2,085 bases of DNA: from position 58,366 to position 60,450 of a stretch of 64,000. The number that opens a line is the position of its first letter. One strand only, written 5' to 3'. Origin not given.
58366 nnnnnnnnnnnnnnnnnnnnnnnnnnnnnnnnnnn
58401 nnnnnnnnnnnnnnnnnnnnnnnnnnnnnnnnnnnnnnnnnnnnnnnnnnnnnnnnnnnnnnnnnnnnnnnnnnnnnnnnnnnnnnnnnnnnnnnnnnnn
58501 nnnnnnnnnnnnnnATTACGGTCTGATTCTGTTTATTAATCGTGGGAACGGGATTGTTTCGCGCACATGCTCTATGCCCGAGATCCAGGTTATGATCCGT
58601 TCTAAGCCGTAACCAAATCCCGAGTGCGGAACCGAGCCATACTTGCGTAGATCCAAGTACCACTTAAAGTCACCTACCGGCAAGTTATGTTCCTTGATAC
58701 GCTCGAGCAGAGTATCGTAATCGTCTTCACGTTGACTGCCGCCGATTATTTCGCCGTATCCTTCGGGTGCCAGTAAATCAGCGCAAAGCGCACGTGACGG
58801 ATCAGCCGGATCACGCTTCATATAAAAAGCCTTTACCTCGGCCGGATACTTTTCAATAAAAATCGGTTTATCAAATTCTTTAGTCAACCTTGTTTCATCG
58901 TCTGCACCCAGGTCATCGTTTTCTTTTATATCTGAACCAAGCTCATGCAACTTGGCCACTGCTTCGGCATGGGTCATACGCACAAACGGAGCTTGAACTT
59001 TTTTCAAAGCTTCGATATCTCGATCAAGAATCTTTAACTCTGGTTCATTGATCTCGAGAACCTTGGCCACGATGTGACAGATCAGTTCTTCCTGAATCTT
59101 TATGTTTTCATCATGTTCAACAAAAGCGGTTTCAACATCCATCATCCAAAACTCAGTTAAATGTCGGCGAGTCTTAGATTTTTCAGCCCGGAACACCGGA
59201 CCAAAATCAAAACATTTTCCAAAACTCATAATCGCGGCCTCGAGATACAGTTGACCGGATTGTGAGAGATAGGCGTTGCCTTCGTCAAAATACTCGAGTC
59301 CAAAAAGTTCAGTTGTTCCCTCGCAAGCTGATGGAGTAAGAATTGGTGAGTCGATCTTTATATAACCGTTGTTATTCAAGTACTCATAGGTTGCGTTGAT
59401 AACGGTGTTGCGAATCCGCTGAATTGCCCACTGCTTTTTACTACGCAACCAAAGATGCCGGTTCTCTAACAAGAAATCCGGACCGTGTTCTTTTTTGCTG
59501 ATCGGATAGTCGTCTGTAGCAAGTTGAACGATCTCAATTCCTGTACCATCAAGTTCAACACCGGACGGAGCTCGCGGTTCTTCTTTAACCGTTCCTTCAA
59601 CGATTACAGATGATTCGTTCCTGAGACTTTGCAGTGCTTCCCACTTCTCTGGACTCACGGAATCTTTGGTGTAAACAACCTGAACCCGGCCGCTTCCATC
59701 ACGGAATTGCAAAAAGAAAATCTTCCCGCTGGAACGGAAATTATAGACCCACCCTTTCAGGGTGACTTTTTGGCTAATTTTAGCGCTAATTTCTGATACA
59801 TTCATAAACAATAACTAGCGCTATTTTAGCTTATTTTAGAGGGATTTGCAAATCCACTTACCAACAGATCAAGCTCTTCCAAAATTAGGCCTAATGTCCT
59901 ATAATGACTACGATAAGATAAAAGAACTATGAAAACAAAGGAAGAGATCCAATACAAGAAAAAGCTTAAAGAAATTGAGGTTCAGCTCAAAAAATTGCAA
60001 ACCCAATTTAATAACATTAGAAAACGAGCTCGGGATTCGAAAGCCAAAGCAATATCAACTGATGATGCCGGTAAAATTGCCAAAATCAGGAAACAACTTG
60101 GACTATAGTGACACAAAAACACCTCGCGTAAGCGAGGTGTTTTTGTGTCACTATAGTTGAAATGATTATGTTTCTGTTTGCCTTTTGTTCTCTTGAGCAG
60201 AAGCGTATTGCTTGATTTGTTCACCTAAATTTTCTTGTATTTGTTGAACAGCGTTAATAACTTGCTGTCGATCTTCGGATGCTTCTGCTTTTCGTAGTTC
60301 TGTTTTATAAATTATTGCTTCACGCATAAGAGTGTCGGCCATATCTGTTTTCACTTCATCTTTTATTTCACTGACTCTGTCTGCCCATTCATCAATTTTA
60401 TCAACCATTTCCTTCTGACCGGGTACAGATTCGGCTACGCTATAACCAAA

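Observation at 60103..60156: Perfect 25-bp-stem hairpin with GNRA loop overlapping the stop of a 59-aa basic ORF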

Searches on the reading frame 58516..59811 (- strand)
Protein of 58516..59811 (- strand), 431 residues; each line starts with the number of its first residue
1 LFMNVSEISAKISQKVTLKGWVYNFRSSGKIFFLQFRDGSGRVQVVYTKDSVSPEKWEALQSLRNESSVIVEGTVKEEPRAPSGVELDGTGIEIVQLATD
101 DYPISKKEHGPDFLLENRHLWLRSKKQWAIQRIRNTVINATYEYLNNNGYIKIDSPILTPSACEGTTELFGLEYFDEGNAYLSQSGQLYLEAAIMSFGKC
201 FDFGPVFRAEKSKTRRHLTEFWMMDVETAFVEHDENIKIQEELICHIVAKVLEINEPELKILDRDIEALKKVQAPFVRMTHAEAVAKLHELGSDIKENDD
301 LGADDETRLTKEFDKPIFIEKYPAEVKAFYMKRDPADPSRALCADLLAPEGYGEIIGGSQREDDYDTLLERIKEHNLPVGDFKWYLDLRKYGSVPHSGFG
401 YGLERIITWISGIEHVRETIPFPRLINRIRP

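Call 12: search_protein_families(library=pfam, proteins=[window:58516-59811:-], max_evalue=0.1)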
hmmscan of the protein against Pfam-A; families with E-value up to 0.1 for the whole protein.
window:58516-59811:- (431 aa): 2 families
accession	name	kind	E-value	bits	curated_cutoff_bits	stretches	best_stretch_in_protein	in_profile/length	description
PF00152.25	tRNA-synt_2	-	3.5e-73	246.8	25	1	112-424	3-306/308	tRNA synthetases class II (D, K and N)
PF01336.31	tRNA_anti-codon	-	1.6e-15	57.2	27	1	16-94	1-74/75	OB-fold nucleic acid binding domain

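Call 15: find_encoding_contigs(protein=window:58516-59811:-, flank=10000, max_places=10)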
Protein window:58516-59811:- (431 aa): no gene with exactly this product is on record in the collection.

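Call 17: find_encoding_contigs(protein=window:58516-59805:-, flank=10000, max_places=10)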
Protein window:58516-59805:- (429 aa): 3 contigs read that carry it; 1 place shown.
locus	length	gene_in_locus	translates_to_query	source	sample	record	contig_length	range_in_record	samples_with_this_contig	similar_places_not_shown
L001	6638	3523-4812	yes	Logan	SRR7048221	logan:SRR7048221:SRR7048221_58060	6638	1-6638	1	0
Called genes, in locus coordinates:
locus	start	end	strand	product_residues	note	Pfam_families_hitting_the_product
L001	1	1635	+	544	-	?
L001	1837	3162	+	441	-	-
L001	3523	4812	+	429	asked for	PF01336:tRNA_anti-codon, PF00152:tRNA-synt_2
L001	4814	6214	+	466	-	PF01336:tRNA_anti-codon, PF00152:tRNA-synt_2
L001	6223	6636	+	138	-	?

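Call 32: find_related_loci(query=window:58516-59805:-, collection=genome_contigs, flank=3000)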
Query window:58516-59805:- (429 aa) in genome_contigs; peptide patterns used: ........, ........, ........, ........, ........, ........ (x = any residue, [..] = any of these).
600 stretches matched a pattern (row limit reached: there are more); 563 encode a relative of the query (tblastn E <= 1e-3); the best 80 are kept; 80 distinct loci.
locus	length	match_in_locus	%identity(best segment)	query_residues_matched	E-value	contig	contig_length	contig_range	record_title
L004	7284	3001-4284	76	2-429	0e+0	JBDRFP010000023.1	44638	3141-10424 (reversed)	MAG: bacterium isolate MEGAHIT-group-1.379 k141_11939929, whole genome shotgun sequence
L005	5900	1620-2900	78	3-429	0e+0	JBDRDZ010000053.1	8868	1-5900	MAG: Patescibacteria group bacterium isolate MEGAHIT-group-1.29 k141_4786791, whole genome shotgun sequence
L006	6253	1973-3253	74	3-429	0e+0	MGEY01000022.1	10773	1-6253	MAG: Candidatus Uhrbacteria bacterium RIFOXYA2_FULL_40_9 rifoxya2_full_scaffold_2470, whole genome shotgun sequence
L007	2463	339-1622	73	2-429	0e+0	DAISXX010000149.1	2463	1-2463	MAG TPA_asm: Patescibacteria group bacterium isolate CTOTU9708 NODE_6673_length_2463_cov_6.328073, whole genome shotgun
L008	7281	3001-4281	75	3-429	0e+0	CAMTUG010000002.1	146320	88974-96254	MAG: uncultured Parcubacteria group bacterium isolate G01_MAG_00004 genome assembly, contig: G01_MAG_00004_000000000003,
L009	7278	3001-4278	73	3-429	0e+0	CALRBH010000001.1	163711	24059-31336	MAG: Candidatus Uhrbacteria bacterium RIFOXYB12_FULL_58_10 isolate ZH-03nov15-118 genome assembly, contig: ZH-3nov15-C14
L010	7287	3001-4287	74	1-429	0e+0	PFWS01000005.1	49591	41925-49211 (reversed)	MAG: Candidatus Uhrbacteria bacterium CG_4_9_14_3_um_filter_36_7 CG_4_9_14_3_um_filter_150_scaffold_495_c, whole genome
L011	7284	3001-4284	71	1-429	0e+0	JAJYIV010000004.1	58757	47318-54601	MAG: bacterium isolate DBS2-1.bin133 NODE_852_length_58757_cov_1.923111, whole genome shotgun sequence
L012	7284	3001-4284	73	2-429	0e+0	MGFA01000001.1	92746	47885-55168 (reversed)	MAG: Candidatus Uhrbacteria bacterium RIFOXYB12_FULL_58_10 rifoxyb3_full_scaffold_101, whole genome shotgun sequence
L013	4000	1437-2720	71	3-429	0e+0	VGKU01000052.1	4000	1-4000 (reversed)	MAG: Candidatus Parcubacteria bacterium isolate M_DeepCast_50m_m2_233 M_DeepCast_50m_m2_233_Ga0194121_10039819, whole ge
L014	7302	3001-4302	69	1-429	0e+0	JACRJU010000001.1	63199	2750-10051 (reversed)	MAG: Candidatus Uhrbacteria bacterium isolate NC_groundwater_1837_Pr3_B-0.1um_51_51 SR-2_scaffold_141_74308, whole genom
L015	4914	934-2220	71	1-429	0e+0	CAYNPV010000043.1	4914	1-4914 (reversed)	MAG TPA_asm: uncultured Gammaproteobacteria bacterium isolate binchicken_co15_175 genome assembly, contig: NODE_17267_le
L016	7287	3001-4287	71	1-429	0e+0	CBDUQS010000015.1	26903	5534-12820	MAG TPA_asm: uncultured bacterium isolate SRR22302373_binner13_Refined_70 genome assembly, contig: ERZ25073596.276, whol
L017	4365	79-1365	71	1-429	0e+0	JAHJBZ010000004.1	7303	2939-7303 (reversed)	MAG: Patescibacteria group bacterium isolate Modern_marine.mb.280 Modern_marine.mb.280_k141_29535, whole genome shotgun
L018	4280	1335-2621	69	1-429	0e+0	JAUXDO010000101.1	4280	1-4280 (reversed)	MAG: Candidatus Peregrinibacteria bacterium isolate CSMAG_2853 CSMAG_2853_k119_1667640_length_4280_cov_7.0000, whole gen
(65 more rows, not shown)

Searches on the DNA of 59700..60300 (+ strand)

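Call 13: search_dna_similar(query=window:59800-60300:+, collection=phages, mode=distant)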
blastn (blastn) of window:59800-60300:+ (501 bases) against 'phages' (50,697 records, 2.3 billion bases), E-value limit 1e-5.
No match.

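Call 49: search_rna_families(source=window, start=59700, end=60300, threshold=evalue, max_evalue=10)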
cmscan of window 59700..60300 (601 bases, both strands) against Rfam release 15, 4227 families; matches with E-value up to 10: 17.
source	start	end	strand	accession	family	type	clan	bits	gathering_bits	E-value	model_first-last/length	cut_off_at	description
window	60103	60158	+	RF03523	mir-4703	Gene; miRNA;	-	28.8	88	0.00083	1-61/61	no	mir-4703 microRNA precursor family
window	60084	60149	+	RF02064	STnc370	Gene; sRNA;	-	24.2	54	0.86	1-71/71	no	Enterobacterial sRNA STnc370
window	60086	60262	-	RF02414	rli60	Gene; sRNA;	-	22.6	60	1.5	1-191/191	no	Listeria sRNA rli60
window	60155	60226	+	RF00359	snoZ102_R77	Gene; snRNA; snoRNA; CD-box;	CL00060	20.9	40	1.8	1-88/88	no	Small nucleolar RNA Z102/R77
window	60114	60230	-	RF00512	Leu_leader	Cis-reg; leader;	-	20.2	50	0.11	1-148/148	no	Leucine operon leader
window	60089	60189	+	RF01770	rimP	Cis-reg; leader;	-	18.7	47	1.9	1-102/102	no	Gammaprotebacteria rimP leader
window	60053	60147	+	RF02713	MCS4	Gene; sRNA;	-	18.5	56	4.5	1-123/123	no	Mycoplasma sRNA MCS4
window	60093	60276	+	RF00022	GcvB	Gene;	-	18.1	42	0.12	1-204/204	no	GcvB RNA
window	59954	60045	-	RF02620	BSnc119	Gene; sRNA;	-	17.9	115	1.4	1-90/90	no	Brucella sRNA 119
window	60116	60177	-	RF02844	RefA9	Gene; antisense;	-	17.9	49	4.3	1-64/64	no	Enterococcus sRNA A9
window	60111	60209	+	RF01230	snoR77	Gene; snRNA; snoRNA; HACA-box;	-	17.7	47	3.2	1-131/131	no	Small nucleolar RNA snoR77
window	60105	60296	-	RF00558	L20_leader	Cis-reg; leader;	-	17.4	58.7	0.97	1-127/127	no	Ribosomal protein L20 leader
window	60113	60174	-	RF02428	SpF11_sRNA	Gene; sRNA;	-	17.1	54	8.7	1-95/95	no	Streptococcus sRNA SpF11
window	60116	60167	+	RF01696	Chlorobi-1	Gene; sRNA;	-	16.4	50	0.099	1-67/67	no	Chlorobi-1 RNA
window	60098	60158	+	RF01473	rli41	Gene; sRNA;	-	14.8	55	1.3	1-494/494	no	Listeria sRNA rli41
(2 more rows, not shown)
